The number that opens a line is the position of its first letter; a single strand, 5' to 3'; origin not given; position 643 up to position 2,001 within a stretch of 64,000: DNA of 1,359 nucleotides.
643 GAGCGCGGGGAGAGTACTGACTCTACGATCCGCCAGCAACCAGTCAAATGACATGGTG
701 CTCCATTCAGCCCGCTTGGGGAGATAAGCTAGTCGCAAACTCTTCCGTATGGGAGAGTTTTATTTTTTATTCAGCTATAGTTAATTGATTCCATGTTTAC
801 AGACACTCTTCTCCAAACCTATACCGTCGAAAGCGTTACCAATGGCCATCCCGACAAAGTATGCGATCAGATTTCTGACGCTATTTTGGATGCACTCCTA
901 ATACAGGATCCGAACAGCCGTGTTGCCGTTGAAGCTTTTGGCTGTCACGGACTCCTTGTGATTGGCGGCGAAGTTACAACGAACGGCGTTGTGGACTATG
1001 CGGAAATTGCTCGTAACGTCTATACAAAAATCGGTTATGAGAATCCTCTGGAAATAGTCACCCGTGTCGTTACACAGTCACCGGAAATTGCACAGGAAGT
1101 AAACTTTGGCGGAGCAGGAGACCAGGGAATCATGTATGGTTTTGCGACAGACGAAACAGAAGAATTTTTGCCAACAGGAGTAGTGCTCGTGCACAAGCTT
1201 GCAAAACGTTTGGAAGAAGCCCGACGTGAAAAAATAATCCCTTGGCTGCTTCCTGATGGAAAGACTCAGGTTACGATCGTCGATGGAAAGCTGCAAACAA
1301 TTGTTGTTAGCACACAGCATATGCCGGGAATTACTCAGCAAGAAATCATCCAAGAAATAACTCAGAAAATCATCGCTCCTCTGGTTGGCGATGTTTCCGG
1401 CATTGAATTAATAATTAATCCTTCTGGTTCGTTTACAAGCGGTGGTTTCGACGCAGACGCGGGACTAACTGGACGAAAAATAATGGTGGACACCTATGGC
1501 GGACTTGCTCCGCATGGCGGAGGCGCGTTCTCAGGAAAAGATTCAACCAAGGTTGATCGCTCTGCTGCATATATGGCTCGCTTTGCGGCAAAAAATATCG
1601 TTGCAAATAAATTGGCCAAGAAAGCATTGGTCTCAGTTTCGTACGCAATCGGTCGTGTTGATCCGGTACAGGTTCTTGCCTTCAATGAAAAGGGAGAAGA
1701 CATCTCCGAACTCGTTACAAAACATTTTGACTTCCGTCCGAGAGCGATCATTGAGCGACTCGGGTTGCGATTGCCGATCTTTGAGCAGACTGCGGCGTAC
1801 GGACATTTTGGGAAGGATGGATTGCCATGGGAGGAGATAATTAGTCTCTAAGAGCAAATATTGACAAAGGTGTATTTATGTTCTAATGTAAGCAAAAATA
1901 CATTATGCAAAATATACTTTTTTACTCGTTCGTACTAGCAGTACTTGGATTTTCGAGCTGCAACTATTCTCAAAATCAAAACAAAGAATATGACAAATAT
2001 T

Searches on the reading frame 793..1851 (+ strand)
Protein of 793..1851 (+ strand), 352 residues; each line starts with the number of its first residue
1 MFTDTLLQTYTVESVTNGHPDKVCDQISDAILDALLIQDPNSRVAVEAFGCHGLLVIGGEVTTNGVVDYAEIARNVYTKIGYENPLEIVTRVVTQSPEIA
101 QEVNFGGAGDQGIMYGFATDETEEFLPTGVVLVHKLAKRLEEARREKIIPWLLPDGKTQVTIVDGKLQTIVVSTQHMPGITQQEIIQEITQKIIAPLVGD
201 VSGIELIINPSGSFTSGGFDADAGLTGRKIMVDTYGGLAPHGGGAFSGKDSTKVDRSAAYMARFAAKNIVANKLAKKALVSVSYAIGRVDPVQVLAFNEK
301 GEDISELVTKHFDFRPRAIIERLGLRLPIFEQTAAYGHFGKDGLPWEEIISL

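Call 51: search_protein_families(library=pfam, proteins=[window:793-1851:+], max_evalue=0.001)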
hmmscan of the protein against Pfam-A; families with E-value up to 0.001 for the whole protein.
window:793-1851:+ (352 aa): 3 families
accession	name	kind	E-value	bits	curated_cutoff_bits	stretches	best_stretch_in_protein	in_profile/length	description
PF02773.21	S-AdoMet_synt_C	-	1.2e-54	184.4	25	1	217-347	2-137/138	S-adenosylmethionine synthetase, C-terminal domain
PF02772.21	S-AdoMet_synt_M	-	1.8e-32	112.5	29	1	107-214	3-120/120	S-adenosylmethionine synthetase, central domain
PF00438.25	S-AdoMet_synt_N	-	1.2e-29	103.2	33.1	1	9-85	3-79/99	S-adenosylmethionine synthetase, N-terminal domain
